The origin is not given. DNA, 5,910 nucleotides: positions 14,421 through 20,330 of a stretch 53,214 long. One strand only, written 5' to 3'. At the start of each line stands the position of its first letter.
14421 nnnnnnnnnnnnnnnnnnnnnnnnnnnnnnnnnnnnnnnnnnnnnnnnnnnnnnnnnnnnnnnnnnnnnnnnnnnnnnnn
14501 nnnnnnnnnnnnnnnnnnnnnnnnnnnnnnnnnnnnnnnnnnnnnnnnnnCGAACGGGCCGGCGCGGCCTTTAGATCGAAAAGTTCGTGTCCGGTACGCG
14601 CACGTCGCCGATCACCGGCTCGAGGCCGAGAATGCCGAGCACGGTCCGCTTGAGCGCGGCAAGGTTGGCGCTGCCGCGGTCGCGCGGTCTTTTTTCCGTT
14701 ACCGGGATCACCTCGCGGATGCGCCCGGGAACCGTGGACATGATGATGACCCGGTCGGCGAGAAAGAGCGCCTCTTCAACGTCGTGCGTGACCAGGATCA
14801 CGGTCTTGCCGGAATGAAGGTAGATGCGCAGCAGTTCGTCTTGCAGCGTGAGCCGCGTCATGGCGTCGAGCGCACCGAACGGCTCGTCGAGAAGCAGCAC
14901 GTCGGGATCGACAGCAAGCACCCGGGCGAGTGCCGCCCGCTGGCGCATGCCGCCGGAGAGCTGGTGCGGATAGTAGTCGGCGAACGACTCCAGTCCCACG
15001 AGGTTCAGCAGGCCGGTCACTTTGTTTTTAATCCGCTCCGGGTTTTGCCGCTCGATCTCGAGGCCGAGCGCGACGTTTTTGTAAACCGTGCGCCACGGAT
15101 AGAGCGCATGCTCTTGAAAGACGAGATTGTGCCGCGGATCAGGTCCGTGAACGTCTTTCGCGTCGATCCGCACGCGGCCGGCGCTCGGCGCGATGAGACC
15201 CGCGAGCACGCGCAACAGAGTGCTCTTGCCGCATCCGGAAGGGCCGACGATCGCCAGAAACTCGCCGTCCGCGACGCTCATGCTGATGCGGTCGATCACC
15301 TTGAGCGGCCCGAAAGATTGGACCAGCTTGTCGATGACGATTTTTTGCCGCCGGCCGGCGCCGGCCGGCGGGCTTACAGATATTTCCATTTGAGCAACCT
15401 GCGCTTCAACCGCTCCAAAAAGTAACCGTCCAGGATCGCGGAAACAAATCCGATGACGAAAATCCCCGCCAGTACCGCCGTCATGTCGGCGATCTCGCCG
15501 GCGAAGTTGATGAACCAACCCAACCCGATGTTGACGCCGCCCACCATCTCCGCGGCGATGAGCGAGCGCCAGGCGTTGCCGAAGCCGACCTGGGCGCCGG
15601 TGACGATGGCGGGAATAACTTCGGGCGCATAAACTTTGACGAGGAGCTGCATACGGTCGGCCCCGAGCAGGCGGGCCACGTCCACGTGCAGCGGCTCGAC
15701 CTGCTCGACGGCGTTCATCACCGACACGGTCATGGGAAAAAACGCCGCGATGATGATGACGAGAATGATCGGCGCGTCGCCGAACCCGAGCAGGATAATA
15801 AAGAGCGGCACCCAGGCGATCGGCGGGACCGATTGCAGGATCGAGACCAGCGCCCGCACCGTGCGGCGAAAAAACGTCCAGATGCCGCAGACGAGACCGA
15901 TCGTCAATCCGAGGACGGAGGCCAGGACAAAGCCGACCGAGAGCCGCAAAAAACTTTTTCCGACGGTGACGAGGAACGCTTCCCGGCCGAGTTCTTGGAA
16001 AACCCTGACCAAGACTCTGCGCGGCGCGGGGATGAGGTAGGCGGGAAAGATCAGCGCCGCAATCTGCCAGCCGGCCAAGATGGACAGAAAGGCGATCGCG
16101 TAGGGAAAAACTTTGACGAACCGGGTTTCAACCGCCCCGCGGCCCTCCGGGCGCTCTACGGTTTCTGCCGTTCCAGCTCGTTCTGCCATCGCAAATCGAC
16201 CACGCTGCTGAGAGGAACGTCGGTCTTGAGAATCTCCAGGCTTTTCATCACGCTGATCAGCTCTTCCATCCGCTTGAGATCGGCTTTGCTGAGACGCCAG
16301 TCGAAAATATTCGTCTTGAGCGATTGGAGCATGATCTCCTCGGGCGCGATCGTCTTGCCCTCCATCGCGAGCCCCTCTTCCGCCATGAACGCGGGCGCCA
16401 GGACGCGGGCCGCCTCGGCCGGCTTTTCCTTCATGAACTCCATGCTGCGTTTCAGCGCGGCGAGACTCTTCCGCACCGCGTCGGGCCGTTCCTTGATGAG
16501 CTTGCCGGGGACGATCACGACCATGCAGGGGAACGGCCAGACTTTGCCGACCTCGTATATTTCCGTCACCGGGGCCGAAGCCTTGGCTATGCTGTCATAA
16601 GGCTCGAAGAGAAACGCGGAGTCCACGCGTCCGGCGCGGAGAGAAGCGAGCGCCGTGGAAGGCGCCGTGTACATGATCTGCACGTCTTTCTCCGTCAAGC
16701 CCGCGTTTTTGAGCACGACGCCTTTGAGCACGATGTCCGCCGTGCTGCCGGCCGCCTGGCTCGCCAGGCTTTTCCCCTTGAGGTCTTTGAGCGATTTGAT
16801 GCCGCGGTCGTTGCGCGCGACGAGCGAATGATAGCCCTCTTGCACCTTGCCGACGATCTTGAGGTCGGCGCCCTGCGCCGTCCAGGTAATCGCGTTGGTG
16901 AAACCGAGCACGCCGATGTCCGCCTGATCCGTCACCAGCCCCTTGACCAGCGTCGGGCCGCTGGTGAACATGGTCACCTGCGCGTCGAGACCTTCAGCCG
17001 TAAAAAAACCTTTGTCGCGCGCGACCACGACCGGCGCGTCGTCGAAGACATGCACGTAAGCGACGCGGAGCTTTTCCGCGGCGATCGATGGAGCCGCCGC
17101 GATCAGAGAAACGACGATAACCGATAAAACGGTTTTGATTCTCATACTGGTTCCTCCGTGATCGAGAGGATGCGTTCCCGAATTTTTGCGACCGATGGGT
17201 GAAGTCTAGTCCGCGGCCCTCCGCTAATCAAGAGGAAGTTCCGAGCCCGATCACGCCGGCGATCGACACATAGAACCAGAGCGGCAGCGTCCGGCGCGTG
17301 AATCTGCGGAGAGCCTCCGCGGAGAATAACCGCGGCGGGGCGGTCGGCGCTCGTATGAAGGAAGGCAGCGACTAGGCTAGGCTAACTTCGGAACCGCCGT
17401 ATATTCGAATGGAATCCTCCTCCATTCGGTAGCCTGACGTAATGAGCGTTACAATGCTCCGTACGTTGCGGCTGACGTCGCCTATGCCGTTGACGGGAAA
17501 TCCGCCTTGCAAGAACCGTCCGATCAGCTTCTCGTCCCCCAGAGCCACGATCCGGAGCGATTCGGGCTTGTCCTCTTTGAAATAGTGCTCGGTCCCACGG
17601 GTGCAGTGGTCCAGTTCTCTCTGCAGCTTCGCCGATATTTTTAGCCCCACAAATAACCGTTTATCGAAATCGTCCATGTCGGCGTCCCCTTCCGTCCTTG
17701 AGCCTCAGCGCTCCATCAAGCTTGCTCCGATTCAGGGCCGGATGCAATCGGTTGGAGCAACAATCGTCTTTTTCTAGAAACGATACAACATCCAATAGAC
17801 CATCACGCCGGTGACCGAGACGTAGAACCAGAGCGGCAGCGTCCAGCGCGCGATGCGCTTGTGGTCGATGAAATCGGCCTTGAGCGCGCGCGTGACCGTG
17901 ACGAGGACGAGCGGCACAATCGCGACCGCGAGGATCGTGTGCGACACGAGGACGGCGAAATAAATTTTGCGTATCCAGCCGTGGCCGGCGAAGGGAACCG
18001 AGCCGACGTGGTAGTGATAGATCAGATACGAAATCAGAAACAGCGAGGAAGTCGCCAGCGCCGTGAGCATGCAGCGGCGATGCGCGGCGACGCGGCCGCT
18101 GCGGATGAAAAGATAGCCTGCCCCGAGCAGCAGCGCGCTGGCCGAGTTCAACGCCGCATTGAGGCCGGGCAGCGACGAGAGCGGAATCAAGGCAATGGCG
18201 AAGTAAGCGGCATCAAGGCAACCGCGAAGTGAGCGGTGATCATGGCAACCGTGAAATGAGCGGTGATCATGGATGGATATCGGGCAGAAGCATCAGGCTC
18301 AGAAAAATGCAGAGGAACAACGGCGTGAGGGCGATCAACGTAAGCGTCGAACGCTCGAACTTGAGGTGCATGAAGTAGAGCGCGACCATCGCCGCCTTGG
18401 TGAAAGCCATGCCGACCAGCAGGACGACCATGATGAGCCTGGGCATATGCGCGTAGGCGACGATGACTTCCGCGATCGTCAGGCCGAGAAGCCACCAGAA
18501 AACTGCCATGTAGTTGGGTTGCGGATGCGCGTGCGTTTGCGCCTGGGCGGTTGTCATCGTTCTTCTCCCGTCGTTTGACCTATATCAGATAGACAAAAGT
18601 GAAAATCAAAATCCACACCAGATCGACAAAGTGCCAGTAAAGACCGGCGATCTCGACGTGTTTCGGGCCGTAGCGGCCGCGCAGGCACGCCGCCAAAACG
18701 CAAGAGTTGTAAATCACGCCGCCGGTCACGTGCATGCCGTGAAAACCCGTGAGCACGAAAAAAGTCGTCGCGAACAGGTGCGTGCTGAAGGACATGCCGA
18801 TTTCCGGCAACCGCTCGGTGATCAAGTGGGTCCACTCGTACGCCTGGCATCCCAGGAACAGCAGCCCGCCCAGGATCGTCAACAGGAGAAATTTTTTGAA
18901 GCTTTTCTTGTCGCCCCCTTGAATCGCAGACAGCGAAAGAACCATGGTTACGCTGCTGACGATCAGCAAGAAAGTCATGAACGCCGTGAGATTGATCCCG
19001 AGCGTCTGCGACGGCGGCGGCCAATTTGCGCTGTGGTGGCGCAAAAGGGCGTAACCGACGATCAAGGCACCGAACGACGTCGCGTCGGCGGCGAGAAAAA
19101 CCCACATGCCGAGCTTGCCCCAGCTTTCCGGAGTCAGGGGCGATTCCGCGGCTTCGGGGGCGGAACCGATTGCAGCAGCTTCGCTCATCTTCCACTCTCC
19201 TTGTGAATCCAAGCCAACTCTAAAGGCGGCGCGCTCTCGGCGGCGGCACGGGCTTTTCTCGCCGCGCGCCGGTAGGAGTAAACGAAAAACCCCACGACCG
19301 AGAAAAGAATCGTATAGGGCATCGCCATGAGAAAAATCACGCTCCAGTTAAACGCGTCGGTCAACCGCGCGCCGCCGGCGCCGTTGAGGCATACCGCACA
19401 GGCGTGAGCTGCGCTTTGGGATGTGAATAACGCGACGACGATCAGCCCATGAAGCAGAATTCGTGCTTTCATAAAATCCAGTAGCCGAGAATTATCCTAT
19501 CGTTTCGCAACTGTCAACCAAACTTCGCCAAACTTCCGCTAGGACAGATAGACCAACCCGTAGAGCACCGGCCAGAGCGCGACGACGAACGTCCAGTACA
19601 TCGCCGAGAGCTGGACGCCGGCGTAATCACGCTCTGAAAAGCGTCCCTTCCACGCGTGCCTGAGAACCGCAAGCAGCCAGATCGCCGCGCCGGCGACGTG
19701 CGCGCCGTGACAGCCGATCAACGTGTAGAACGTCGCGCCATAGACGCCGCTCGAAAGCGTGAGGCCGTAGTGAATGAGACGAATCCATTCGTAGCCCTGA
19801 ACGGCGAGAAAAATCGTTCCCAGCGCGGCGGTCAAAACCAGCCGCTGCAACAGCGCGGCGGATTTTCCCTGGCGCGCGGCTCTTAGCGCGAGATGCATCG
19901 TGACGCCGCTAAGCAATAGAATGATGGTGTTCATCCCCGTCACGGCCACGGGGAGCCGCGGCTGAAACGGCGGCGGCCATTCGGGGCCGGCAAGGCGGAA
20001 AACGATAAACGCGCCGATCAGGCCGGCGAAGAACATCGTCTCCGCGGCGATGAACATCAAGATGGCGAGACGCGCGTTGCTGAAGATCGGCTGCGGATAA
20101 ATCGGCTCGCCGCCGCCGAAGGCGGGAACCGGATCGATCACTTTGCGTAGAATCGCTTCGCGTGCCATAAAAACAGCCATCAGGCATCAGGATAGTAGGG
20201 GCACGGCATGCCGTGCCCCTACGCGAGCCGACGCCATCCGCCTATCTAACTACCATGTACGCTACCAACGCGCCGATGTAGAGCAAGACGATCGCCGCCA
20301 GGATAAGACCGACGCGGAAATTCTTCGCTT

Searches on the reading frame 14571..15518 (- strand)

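Call 66: search_protein_families(library=pfam, proteins=[window:14571-15518:-], max_evalue=0.0001)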
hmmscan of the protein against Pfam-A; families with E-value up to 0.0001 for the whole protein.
window:14571-15518:- (315 aa): 3 families
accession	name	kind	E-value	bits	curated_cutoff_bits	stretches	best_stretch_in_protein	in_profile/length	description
PF00005.33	ABC_tran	-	9.8e-33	114.1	25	1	76-214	2-136/137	ABC transporter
PF13304.12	AAA_21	-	8.5e-09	36.3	27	0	87-109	1-23/304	AAA domain, putative AbiEii toxin, Type IV TA system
PF20703.3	nSTAND1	-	2e-05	24.8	27.1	1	70-113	18-59/379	Novel STAND NTPase 1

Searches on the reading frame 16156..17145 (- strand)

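Call 66: search_protein_families(library=pfam, proteins=[window:16156-17145:-], max_evalue=0.0001)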
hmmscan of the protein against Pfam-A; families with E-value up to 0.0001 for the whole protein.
window:16156-17145:- (329 aa): 4 families
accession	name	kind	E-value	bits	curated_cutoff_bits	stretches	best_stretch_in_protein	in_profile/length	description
PF09084.16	NMT1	-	8.8e-29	101.4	20.5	1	37-245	5-216/216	NMT1/THI5 like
PF13379.11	NMT1_2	-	2.1e-24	87.2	24.7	1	24-247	6-246/252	NMT1-like family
PF12974.12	Phosphonate-bd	-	3e-11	43.6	27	1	52-234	28-219/242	ABC transporter, phosphonate, periplasmic substrate-binding protein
PF16868.10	NMT1_3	-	3.4e-07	30.6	27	1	90-188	75-177/289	NMT1-like family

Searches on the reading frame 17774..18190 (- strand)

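Call 36: search_protein_families(library=pfam, proteins=[window:17774-18190:-], max_evalue=0.001)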
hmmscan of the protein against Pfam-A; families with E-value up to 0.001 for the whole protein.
window:17774-18190:- (138 aa): 1 family
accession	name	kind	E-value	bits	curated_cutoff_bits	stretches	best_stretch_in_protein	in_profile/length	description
PF04238.17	DUF420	-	5.7e-43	146.7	30.5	1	7-135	1-130/130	Protein of unknown function (DUF420)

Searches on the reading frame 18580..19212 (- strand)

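Call 36: search_protein_families(library=pfam, proteins=[window:18580-19212:-], max_evalue=0.001)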
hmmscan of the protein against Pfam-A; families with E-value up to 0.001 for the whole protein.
window:18580-19212:- (210 aa): 1 family
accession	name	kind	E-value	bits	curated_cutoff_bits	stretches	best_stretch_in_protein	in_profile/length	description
PF00510.24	COX3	-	5.7e-16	59.6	23.8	1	34-209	78-255/258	Cytochrome c oxidase subunit III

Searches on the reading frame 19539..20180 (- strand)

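Call 36: search_protein_families(library=pfam, proteins=[window:19539-20180:-], max_evalue=0.001)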
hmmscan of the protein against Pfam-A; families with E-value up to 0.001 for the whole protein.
window:19539-20180:- (213 aa): 1 family
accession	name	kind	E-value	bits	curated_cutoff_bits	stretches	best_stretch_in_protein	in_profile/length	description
PF00510.24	COX3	-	1.4e-26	94.3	23.8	1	36-211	76-254/258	Cytochrome c oxidase subunit III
